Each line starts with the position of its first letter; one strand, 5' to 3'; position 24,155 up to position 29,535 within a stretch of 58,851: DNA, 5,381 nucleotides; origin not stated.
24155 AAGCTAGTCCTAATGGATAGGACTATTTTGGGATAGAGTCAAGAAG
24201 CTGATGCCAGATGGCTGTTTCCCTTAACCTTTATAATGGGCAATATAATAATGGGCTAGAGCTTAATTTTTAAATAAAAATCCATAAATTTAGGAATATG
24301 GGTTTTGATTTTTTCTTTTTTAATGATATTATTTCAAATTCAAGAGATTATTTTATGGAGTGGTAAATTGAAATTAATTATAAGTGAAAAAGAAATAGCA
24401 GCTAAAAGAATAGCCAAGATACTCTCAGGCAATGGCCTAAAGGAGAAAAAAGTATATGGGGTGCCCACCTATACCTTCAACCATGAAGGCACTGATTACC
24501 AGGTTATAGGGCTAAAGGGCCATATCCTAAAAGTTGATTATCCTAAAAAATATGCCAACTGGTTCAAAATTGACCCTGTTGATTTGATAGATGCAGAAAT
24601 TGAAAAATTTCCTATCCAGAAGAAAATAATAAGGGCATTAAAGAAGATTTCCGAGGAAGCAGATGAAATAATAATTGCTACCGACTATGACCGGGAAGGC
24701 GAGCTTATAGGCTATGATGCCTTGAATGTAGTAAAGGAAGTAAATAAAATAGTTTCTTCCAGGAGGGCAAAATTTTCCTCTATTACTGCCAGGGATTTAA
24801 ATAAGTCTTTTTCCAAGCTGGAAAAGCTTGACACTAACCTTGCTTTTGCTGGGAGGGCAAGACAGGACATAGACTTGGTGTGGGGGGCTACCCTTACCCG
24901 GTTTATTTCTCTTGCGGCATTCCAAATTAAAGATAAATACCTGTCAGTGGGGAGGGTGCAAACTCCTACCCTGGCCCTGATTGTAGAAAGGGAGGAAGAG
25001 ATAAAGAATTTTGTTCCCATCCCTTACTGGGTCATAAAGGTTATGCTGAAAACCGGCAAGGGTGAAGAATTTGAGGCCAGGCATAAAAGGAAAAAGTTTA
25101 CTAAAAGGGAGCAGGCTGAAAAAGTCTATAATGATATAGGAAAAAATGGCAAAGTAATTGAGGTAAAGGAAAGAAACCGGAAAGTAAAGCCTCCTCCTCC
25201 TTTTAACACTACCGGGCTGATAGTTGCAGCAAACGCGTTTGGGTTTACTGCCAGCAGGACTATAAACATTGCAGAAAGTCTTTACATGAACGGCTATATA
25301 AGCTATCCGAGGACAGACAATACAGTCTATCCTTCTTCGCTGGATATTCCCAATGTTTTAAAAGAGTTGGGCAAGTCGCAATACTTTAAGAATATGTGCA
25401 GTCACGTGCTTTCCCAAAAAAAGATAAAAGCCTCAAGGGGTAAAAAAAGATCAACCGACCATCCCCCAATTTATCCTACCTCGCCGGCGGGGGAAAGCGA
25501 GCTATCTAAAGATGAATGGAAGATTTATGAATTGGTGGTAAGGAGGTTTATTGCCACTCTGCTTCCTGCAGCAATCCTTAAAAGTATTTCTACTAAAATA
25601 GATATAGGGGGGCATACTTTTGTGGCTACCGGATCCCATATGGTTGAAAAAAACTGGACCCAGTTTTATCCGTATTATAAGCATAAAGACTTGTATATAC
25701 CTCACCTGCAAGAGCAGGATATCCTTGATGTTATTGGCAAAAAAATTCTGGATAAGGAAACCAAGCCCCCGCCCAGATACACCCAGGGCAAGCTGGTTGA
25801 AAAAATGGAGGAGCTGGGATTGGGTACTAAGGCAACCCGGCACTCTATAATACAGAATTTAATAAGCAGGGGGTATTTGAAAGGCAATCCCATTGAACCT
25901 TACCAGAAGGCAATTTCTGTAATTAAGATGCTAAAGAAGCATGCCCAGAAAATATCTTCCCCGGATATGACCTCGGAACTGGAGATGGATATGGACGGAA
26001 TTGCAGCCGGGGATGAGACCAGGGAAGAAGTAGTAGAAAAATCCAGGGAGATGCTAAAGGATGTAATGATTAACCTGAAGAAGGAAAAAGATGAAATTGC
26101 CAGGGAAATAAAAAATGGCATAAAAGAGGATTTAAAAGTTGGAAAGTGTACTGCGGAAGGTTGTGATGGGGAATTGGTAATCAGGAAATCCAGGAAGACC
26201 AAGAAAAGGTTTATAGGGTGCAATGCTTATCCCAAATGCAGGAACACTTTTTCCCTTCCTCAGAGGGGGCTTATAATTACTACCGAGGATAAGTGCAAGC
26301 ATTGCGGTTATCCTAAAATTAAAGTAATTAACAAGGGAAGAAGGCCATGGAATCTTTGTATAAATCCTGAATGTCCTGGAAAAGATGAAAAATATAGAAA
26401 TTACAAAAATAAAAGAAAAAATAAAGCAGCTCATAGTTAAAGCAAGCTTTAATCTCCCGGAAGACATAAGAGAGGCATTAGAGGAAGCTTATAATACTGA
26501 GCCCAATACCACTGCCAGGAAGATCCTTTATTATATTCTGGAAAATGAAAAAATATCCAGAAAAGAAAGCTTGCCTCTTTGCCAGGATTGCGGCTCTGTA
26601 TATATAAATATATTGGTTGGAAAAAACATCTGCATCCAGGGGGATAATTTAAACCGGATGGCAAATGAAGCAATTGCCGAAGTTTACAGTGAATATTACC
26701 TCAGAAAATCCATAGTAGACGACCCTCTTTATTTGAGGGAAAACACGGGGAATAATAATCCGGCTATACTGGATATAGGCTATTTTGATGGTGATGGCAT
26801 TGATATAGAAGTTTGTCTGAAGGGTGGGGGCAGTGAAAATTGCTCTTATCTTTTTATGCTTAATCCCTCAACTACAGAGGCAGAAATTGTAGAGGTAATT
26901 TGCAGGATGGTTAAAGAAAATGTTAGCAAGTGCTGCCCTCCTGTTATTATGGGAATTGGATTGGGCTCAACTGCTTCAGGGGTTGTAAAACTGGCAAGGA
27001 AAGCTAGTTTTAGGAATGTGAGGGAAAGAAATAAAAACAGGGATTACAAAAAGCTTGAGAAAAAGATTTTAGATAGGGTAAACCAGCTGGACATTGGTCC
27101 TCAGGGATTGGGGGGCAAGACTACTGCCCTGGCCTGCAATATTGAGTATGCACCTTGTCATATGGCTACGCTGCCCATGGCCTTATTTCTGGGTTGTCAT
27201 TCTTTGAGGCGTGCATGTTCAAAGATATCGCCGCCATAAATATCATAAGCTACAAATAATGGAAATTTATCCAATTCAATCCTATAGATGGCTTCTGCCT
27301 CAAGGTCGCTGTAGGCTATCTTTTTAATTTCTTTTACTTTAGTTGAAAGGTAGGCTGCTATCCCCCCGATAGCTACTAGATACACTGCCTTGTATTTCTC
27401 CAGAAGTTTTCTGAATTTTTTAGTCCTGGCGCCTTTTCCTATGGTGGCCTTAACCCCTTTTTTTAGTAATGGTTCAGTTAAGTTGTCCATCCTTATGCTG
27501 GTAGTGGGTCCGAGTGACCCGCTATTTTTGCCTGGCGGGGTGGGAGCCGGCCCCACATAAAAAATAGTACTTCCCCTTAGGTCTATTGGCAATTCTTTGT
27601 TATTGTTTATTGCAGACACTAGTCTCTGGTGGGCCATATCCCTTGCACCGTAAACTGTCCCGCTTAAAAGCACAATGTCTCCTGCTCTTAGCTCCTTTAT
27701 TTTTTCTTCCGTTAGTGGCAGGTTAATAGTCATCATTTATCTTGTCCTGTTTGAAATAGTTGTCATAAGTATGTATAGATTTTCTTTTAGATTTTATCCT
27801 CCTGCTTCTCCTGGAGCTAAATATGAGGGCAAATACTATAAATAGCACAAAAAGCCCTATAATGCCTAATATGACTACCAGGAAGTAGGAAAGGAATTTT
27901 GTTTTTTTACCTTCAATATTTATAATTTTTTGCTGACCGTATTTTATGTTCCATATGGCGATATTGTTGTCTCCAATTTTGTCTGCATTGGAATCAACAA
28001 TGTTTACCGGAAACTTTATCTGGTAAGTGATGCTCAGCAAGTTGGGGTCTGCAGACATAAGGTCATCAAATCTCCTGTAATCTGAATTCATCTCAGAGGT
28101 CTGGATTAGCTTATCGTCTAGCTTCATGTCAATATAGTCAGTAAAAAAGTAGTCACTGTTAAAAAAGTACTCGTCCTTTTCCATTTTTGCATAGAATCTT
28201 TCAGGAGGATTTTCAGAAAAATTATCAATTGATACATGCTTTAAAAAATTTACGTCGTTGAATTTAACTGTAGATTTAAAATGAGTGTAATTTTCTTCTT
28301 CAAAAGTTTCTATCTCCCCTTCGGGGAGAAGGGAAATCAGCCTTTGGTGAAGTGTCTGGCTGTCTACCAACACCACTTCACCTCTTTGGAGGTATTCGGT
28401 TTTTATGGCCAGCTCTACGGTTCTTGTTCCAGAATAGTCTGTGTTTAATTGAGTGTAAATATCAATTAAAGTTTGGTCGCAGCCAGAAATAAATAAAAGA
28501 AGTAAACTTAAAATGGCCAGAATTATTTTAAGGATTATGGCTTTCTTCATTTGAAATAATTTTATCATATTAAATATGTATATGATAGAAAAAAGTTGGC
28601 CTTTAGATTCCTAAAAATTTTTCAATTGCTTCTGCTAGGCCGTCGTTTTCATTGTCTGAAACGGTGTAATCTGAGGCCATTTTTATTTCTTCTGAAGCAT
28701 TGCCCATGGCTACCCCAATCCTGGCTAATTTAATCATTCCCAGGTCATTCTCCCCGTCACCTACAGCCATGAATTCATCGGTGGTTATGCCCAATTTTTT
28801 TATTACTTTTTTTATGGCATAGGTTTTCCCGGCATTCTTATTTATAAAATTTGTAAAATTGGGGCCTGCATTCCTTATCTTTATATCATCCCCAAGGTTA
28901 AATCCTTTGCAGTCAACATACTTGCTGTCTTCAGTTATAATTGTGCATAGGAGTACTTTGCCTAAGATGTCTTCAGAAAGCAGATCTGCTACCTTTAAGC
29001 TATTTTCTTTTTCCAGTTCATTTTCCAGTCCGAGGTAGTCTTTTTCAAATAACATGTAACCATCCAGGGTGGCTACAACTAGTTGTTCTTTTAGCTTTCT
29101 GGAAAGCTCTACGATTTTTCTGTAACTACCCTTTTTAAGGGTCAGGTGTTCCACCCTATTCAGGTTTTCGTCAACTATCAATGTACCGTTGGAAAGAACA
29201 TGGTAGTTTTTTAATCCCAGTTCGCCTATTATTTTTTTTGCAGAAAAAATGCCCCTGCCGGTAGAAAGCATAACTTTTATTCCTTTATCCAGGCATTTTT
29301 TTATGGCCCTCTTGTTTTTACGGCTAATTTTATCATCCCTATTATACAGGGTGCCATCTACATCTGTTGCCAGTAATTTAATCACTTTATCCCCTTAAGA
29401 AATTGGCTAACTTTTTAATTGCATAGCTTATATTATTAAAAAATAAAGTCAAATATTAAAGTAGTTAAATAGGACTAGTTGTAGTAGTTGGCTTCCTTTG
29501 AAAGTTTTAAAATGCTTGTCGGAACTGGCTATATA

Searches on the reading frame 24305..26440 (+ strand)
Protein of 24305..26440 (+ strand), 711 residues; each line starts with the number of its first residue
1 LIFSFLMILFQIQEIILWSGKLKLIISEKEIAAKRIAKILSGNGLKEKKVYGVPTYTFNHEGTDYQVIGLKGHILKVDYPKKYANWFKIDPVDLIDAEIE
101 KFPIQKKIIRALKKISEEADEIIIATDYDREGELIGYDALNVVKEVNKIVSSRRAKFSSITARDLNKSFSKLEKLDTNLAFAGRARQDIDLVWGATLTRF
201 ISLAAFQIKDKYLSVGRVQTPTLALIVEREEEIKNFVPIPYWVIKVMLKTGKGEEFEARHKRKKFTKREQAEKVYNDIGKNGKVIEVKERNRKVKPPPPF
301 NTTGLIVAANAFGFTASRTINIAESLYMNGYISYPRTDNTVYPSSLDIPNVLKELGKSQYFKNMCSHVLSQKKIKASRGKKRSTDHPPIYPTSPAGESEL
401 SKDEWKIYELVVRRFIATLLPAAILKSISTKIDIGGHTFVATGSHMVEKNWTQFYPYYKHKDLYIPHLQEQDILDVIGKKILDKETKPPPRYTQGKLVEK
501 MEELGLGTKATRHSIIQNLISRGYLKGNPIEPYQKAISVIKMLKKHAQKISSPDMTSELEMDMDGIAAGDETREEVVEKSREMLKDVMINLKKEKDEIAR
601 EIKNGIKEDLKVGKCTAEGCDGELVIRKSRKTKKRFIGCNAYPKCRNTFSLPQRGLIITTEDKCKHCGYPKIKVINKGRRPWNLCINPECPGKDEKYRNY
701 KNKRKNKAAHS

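Call 40: search_protein_families(library=ncbifam, proteins=[window:24305-26440:+], max_evalue=1e-20)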
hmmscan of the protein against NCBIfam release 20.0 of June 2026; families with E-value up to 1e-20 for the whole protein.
window:24305-26440:+ (711 aa): 12 families
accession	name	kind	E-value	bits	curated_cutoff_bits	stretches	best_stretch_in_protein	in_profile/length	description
NF005555.0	PRK07220.1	equivalog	9.5e-272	903.7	635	1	23-709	2-677/740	DNA topoisomerase I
NF011532.0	PRK14973.1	equivalog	4.8e-219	729.5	930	1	23-685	2-659/936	DNA topoisomerase I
TIGR01057.1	topA_arch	equivalog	2.3e-150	501.8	458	1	26-645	1-618/618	DNA topoisomerase I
NF004438.0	PRK05776.1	equivalog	2.8e-147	491.8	793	1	22-665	9-658/677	DNA topoisomerase I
NF005829.0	PRK07726.1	subfamily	3.4e-96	323.4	597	1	23-646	2-639/669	DNA topoisomerase 3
TIGR01051.1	topA_bact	equivalog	6.8e-88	296.2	456.4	1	62-649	18-629/632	type I DNA topoisomerase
TIGR01056.1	topB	subfamily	1.5e-82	278.2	515.75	1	23-650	3-645/706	DNA topoisomerase III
NF006032.0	PRK08173.1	equivalog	3.8e-65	220.1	1058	1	23-595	4-612/863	DNA topoisomerase III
NF006451.0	PRK08780.1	equivalog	2.8e-61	208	1265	1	62-599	22-581/824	DNA topoisomerase I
TIGR01054.1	rgy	equivalog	4.2e-59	200.1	471.7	1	105-584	705-1169/1172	reverse gyrase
NF004966.0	PRK06319.1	equivalog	5.7e-51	173.5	868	1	72-594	32-583/862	DNA topoisomerase I/SWI domain fusion protein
NF011313.0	PRK14724.1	equivalog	4.9e-45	153.7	1088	1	24-455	5-463/988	DNA topoisomerase III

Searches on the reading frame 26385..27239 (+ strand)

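Call 40: search_protein_families(library=ncbifam, proteins=[window:26385-27239:+], max_evalue=1e-20)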
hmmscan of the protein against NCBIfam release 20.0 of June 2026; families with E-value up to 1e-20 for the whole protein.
window:26385-27239:+ (284 aa): 3 families
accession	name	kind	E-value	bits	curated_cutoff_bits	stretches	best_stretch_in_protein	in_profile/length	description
NF004885.0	PRK06246.1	equivalog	4.7e-90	301.6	276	1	1-280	1-278/279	fumarate hydratase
TIGR00722.1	ttdA_fumA_fumB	subfamily_domain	1.7e-74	250.5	100.65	1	9-280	1-272/273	hydrolyase, tartrate alpha subunit/fumarate domain protein, Fe-S type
NF006084.0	PRK08230.1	equivalog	1.2e-40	139.4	365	1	4-278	9-284/303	L(+)-tartrate dehydratase subunit alpha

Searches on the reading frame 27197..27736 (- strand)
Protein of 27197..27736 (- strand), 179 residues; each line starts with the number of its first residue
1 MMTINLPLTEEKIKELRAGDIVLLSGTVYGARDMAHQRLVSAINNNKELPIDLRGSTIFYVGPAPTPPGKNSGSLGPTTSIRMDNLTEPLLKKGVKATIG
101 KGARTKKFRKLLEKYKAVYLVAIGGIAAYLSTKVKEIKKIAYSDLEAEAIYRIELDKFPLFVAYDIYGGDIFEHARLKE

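Call 40: search_protein_families(library=ncbifam, proteins=[window:27197-27736:-], max_evalue=1e-20)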
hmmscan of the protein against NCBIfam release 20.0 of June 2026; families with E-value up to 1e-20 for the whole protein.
window:27197-27736:- (179 aa): 8 families
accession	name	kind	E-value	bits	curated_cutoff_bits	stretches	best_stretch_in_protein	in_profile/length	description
NF005310.0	PRK06842.1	equivalog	2.8e-60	203.2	238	1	2-176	3-177/185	Fe-S-containing hydro-lyase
TIGR00723.1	ttdB_fumA_fumB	subfamily_domain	1.6e-50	171.3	145.15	1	11-173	1-168/169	FumA C-terminus/TtdB family hydratase beta subunit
NF004708.0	PRK06043.1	equivalog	4.8e-37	127.4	269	1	2-176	3-180/192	fumarate hydratase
NF006253.0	PRK08395.1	equivalog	7.1e-33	113.7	244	1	2-173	3-164/166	fumarate hydratase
NF011920.0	PRK15391.1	subfamily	2e-31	108.9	1094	1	23-174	384-537/548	class I fumarate hydratase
NF006082.0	PRK08228.1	equivalog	4e-30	104.8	264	1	4-175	6-182/205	L(+)-tartrate dehydratase subunit beta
NF011919.0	PRK15390.1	equivalog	5.7e-30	104.1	1105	1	22-175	383-538/548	class I fumarate hydratase FumA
NF011921.0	PRK15392.1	equivalog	9.6e-25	87.1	1060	1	5-173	363-535/550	class I fumarate hydratase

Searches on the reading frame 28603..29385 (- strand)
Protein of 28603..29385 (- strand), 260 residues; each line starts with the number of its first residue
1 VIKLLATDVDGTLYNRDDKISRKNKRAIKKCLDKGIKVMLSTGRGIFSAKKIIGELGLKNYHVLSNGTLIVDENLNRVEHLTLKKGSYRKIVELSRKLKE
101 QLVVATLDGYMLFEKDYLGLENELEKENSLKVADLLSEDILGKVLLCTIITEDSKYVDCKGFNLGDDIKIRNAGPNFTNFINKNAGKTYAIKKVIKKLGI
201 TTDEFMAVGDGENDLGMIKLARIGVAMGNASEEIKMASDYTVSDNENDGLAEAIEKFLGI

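Call 40: search_protein_families(library=ncbifam, proteins=[window:28603-29385:-], max_evalue=1e-20)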
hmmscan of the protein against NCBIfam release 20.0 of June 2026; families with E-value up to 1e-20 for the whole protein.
window:28603-29385:- (260 aa): 8 families
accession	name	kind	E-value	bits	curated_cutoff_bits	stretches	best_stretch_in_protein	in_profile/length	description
TIGR00099.1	Cof-subfamily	subfamily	1.5e-49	168.9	137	1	4-254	1-256/256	Cof-type HAD-IIB family hydrolase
NF007806.0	PRK10513.1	equivalog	1.4e-36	126.3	273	1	171-258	181-268/270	sugar-phosphatase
NF002245.0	PRK01158.1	equivalog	6.3e-31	107.5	198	0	181-258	152-229/233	phosphoglycolate phosphatase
TIGR01487.1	Pglycolate_arch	equivalog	1.4e-28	100.2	122.75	0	165-253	127-214/215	phosphoglycolate phosphatase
TIGR01482.1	SPP-subfamily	subfamily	4.4e-27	95.1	107.15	1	6-254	2-217/225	sucrose-phosphate phosphatase subfamily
NF045966.1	YcsE_rel_Pase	equivalog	1.4e-26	93.5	220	1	2-250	2-255/265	YcsE-related riboflavin metabolism phosphatase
TIGR01484.1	HAD-SF-IIB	subfamily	1e-22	81.3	41.8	1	4-227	1-221/221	HAD-IIB family hydrolase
NF011705.0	PRK15126.1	equivalog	6.1e-21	74.9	336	1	1-236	1-238/272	HMP-PP phosphatase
